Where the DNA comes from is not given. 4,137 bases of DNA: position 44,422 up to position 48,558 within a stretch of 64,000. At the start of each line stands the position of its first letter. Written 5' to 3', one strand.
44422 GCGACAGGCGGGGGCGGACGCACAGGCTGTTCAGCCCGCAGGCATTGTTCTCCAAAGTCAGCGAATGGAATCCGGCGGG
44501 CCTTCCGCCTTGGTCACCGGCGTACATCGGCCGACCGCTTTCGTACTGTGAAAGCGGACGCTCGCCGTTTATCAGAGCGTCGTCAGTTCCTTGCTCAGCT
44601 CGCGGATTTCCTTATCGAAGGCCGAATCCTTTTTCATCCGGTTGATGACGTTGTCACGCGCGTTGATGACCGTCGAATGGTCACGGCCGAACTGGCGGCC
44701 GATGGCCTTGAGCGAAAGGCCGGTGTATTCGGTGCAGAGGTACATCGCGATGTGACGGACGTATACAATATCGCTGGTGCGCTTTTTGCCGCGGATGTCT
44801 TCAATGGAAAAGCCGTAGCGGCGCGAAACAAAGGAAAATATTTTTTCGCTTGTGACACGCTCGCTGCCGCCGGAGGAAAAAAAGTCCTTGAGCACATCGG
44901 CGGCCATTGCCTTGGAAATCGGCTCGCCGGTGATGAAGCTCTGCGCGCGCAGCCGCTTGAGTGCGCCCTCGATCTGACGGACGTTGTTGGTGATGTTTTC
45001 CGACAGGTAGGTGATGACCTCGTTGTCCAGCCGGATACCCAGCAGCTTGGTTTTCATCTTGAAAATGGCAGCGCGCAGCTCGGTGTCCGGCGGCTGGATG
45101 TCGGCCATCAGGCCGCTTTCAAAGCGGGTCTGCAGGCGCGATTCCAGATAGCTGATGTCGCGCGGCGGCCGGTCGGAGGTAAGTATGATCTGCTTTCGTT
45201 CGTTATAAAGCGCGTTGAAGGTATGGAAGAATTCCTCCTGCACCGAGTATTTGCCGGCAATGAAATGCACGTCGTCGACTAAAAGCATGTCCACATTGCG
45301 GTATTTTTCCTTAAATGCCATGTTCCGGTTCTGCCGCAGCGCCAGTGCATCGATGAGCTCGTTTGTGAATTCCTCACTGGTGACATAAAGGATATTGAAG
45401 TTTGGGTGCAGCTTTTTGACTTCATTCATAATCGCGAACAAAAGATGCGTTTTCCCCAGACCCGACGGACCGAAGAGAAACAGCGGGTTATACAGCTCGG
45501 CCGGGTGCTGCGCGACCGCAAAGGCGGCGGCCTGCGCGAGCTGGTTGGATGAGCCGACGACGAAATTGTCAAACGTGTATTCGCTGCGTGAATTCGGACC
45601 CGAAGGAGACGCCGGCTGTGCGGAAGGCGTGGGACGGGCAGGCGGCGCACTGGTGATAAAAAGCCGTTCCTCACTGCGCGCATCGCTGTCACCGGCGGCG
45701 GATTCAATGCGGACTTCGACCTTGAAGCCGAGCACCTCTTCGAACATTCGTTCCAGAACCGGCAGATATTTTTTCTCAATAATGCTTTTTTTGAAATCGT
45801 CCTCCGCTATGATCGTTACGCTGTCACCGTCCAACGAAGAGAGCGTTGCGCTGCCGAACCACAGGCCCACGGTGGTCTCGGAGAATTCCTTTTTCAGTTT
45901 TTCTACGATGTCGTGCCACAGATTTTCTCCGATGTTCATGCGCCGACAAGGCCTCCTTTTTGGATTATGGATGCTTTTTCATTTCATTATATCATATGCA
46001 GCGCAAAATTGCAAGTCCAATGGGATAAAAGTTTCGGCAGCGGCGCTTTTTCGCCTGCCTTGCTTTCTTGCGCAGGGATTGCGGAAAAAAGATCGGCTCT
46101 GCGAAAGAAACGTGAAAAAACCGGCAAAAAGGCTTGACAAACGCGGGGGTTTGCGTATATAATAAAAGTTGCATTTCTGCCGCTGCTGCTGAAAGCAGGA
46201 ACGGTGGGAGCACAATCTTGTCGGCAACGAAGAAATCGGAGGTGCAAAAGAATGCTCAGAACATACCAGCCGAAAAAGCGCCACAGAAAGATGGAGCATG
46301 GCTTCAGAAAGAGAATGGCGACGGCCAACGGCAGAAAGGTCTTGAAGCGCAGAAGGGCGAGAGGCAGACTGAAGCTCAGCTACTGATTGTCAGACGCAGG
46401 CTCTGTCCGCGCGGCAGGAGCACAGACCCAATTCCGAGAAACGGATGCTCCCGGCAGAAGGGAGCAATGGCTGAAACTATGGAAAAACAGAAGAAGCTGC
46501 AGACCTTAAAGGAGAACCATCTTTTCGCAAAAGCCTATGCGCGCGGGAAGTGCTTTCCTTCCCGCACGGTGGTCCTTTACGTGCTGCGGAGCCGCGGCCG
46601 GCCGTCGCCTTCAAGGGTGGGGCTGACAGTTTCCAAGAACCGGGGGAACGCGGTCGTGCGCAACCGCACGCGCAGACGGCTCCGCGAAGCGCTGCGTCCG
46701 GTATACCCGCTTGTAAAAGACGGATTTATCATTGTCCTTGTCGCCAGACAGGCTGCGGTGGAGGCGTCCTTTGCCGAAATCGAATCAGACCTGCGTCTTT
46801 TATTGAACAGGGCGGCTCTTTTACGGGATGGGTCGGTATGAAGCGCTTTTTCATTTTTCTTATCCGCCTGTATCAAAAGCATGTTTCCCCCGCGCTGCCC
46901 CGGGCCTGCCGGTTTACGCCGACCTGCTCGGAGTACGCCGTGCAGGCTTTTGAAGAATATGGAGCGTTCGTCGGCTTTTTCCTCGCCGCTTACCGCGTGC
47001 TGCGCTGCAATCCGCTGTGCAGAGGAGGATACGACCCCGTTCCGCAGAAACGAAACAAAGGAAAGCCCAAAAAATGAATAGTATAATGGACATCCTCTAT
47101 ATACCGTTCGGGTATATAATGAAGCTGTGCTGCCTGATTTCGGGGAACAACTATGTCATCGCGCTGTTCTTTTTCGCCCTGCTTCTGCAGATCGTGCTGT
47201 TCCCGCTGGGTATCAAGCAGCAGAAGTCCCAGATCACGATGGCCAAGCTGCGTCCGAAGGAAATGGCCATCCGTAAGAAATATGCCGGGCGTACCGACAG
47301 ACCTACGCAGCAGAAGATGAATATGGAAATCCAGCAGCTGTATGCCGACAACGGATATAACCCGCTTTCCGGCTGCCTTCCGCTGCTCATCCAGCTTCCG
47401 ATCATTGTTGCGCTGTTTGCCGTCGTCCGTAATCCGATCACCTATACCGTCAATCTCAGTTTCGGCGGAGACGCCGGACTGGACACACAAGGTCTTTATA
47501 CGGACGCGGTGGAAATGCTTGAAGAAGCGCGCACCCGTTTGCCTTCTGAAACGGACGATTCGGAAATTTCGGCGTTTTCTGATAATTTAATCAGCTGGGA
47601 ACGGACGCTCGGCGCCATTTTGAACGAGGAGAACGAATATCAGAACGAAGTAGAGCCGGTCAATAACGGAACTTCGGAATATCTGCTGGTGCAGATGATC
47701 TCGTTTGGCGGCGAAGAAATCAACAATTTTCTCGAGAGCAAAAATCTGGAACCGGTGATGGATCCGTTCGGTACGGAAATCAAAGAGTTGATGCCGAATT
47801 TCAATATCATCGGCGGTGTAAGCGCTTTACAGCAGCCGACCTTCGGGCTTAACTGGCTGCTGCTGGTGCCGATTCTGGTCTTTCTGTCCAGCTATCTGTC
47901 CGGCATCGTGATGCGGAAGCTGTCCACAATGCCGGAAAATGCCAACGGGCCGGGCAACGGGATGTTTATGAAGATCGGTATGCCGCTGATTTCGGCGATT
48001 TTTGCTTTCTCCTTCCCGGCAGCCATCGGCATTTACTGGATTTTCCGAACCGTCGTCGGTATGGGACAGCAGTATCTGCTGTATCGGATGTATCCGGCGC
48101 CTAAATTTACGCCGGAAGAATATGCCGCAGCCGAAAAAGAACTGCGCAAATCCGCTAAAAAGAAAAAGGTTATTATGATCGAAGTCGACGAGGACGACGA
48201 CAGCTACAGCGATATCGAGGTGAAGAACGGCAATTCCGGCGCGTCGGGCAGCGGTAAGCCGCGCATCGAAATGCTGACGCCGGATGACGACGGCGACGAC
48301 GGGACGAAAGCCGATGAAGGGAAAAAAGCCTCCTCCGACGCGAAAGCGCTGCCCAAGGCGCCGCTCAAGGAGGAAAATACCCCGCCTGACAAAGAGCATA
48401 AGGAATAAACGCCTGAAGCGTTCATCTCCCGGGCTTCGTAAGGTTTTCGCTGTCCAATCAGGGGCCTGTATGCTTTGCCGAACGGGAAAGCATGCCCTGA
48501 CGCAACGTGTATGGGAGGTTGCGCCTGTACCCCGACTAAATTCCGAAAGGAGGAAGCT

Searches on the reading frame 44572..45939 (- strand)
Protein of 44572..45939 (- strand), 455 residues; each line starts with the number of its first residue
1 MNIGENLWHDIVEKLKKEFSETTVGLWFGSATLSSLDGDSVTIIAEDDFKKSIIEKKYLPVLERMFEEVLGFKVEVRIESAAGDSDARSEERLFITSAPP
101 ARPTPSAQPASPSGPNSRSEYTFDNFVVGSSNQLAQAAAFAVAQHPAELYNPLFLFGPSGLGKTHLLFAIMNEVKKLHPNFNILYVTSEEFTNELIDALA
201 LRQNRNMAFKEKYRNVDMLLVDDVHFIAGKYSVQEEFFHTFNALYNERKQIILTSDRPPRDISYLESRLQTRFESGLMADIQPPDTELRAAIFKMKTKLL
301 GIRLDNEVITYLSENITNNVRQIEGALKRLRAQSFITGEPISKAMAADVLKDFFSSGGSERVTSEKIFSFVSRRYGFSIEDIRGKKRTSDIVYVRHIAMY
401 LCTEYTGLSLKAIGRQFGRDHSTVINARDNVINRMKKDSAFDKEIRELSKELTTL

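Call 73: search_protein_families(library=pfam, proteins=[window:44572-45939:-], max_evalue=0.001)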
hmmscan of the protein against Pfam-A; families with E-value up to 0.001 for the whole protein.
window:44572-45939:- (455 aa): 8 families
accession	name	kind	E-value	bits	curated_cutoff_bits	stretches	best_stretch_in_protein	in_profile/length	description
PF00308.24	Bac_DnaA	-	8.7e-66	221.5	23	1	119-279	3-161/162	Bacterial DnaA ATPAse domain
PF08299.17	Bac_DnaA_C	-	1.9e-25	89.1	31.5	1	365-430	2-68/69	Bacterial dnaA protein helix-turn-helix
PF11638.13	DnaA_N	-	4.1e-09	36.5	24.6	1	5-67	1-64/65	DnaA N-terminal domain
PF01695.23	IstB_IS21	-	4.8e-08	33.2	24.1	1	153-258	95-195/238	IstB-like ATP binding protein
PF00004.35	AAA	-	8.2e-07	30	21.2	1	154-274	2-128/131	ATPase family associated with various cellular activities (AAA)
PF13173.12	AAA_14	-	2.9e-05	24.5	27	1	152-255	4-97/129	AAA domain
PF01637.24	ATPase_2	-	9.4e-05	22.8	33.2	1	148-256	18-117/225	ATPase domain predominantly from Archaea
PF13401.12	AAA_22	-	0.0004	21.1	27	0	153-246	8-109/130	AAA domain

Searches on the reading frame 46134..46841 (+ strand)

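Call 73: search_protein_families(library=pfam, proteins=[window:46134-46841:+], max_evalue=0.001)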
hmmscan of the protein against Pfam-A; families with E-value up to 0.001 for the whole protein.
window:46134-46841:+ (235 aa): 1 family
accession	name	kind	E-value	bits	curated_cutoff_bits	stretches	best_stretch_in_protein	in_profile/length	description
PF00825.24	Ribonuclease_P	-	2e-24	86.2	22.3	1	120-227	2-108/109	Ribonuclease P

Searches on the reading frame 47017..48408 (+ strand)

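Call 73: search_protein_families(library=pfam, proteins=[window:47017-48408:+], max_evalue=0.001)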
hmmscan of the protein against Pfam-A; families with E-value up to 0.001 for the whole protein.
window:47017-48408:+ (463 aa): 1 family
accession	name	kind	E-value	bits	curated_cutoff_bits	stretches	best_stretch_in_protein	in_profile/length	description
PF02096.25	60KD_IMP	-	7.4e-41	140.3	35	1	46-356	1-162/163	60Kd inner membrane protein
